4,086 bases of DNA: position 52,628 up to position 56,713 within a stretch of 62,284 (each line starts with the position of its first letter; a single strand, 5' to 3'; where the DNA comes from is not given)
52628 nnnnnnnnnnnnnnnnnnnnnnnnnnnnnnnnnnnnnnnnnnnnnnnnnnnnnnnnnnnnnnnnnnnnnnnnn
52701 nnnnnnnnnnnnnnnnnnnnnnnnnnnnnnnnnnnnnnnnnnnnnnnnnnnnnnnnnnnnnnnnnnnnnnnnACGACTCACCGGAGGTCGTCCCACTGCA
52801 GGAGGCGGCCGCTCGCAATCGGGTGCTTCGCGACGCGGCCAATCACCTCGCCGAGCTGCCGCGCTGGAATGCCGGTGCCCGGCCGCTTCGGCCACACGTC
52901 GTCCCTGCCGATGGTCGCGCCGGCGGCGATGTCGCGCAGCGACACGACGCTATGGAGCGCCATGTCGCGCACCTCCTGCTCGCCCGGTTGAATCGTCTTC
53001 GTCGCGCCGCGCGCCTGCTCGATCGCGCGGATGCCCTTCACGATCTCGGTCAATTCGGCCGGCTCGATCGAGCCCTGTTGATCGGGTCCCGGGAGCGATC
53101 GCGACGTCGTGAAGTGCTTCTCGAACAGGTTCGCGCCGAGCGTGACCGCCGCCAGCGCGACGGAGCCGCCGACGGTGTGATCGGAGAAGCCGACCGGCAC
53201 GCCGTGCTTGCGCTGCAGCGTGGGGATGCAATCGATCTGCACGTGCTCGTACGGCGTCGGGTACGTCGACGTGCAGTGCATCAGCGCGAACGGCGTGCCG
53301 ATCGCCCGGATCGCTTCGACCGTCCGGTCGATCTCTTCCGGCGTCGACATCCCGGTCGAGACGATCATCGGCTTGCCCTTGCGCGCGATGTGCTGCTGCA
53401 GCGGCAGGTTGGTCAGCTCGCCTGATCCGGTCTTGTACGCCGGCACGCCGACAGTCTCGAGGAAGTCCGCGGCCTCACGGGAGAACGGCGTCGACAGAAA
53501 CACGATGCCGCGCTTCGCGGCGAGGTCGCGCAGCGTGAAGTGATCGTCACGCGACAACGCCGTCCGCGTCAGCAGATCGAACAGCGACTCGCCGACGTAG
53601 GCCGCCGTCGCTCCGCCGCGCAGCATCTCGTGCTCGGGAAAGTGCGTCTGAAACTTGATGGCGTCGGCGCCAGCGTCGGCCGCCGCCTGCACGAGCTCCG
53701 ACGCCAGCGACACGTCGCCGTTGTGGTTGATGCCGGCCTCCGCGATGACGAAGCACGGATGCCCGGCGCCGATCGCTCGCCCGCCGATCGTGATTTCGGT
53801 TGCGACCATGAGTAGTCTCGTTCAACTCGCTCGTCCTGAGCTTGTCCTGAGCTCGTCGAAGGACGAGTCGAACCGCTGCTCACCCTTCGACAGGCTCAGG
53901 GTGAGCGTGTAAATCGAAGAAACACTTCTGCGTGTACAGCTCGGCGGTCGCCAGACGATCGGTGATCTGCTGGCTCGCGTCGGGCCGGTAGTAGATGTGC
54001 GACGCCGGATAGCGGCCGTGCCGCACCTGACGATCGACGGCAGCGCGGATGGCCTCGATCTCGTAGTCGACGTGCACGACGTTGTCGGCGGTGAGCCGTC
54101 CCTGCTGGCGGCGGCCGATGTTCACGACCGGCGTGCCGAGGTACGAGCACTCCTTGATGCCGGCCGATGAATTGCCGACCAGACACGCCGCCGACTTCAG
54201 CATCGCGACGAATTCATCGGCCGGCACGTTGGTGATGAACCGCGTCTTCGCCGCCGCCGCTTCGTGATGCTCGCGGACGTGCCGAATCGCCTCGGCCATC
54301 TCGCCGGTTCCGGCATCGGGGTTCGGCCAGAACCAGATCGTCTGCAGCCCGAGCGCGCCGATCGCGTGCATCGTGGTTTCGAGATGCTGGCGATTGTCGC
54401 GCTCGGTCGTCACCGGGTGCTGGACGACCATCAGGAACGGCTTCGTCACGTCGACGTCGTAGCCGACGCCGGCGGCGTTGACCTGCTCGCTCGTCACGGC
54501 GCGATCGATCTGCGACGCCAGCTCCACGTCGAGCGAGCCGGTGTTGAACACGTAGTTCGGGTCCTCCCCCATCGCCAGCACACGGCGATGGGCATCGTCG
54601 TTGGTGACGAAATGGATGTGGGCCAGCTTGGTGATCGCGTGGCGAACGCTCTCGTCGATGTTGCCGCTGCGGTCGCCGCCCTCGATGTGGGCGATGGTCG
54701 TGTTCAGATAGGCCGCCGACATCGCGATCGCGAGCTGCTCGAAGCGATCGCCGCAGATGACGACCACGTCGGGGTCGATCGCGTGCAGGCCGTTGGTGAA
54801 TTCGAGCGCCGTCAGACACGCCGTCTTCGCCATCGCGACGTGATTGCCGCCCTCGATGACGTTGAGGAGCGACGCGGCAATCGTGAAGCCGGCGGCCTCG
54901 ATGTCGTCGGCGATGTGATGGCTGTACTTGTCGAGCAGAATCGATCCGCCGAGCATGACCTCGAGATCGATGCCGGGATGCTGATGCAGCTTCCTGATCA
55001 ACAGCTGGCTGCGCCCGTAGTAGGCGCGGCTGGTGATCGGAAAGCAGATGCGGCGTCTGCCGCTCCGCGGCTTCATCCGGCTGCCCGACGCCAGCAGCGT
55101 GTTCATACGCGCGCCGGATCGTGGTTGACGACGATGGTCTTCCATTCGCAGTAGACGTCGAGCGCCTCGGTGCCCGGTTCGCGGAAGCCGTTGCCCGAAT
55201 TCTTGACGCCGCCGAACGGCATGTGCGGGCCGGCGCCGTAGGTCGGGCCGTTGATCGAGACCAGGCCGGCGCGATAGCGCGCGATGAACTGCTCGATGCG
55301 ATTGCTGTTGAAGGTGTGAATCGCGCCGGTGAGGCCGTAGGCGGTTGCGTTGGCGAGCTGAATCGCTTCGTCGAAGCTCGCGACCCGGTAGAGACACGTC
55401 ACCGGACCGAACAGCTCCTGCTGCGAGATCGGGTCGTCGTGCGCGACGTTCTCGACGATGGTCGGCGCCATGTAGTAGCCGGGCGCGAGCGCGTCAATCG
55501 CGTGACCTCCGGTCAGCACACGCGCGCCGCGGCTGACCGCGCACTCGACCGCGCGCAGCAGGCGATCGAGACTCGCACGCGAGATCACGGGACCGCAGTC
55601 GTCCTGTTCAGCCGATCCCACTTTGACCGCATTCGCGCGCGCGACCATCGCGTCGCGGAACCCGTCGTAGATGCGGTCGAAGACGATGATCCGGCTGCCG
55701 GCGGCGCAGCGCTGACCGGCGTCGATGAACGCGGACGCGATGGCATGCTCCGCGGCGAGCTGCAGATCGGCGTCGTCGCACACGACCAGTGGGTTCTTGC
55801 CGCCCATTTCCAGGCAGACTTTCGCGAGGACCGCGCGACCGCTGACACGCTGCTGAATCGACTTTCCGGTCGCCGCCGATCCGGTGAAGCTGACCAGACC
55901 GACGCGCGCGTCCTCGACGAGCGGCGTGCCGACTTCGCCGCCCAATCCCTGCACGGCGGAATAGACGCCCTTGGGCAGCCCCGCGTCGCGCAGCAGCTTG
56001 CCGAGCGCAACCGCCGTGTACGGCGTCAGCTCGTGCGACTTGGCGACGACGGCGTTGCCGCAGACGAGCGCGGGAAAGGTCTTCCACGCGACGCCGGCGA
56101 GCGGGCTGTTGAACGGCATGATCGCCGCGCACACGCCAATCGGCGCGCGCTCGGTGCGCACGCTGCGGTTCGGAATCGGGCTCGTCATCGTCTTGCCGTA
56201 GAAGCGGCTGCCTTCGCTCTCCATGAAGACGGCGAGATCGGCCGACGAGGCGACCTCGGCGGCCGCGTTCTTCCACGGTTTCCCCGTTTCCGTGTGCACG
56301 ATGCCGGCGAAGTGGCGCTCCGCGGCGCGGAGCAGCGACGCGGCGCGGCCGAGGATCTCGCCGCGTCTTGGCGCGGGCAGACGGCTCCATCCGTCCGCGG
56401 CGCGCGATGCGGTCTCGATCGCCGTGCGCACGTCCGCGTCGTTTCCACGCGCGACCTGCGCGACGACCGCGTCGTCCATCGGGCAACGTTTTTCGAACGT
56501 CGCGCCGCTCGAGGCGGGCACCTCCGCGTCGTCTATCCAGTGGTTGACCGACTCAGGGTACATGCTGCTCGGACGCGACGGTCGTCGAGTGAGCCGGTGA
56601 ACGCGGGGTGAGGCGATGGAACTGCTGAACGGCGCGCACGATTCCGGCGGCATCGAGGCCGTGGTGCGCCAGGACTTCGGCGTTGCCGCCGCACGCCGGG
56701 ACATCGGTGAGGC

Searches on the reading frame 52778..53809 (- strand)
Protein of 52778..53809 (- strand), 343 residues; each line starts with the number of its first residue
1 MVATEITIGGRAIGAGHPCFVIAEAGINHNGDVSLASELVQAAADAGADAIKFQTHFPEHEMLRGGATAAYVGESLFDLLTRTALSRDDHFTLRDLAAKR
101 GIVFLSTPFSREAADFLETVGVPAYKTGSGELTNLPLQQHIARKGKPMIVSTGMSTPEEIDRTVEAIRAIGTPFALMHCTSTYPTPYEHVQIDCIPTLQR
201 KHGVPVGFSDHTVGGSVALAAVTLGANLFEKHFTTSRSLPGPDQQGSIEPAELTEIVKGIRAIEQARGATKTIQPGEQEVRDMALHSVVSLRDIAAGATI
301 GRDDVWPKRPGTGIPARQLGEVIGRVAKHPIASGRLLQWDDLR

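Call 43: search_protein_families(library=pfam, proteins=[window:52778-53809:-], max_evalue=0.0001)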
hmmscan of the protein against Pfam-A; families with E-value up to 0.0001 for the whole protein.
window:52778-53809:- (343 aa): 2 families
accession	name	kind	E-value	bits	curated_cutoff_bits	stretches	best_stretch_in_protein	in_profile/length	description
PF03102.20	NeuB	-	5.1e-78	262.3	22.1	1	39-270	1-239/241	NeuB family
PF08666.17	SAF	-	4.8e-15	56.3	21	1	287-343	3-63/63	SAF domain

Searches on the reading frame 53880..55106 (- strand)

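Call 43: search_protein_families(library=pfam, proteins=[window:53880-55106:-], max_evalue=0.0001)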
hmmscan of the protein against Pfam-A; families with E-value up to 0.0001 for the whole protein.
window:53880-55106:- (408 aa): 1 family
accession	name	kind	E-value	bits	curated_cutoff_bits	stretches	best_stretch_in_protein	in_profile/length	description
PF02350.25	Epimerase_2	-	1.9e-61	208.3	30.6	1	38-385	1-346/347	UDP-N-acetylglucosamine 2-epimerase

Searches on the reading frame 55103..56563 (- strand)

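Call 43: search_protein_families(library=pfam, proteins=[window:55103-56563:-], max_evalue=0.0001)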
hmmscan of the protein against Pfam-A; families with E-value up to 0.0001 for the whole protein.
window:55103-56563:- (486 aa): 1 family
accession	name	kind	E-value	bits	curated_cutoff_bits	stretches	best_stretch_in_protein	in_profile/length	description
PF00171.27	Aldedh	-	9.2e-147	489.7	23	1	18-477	5-461/461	Aldehyde dehydrogenase family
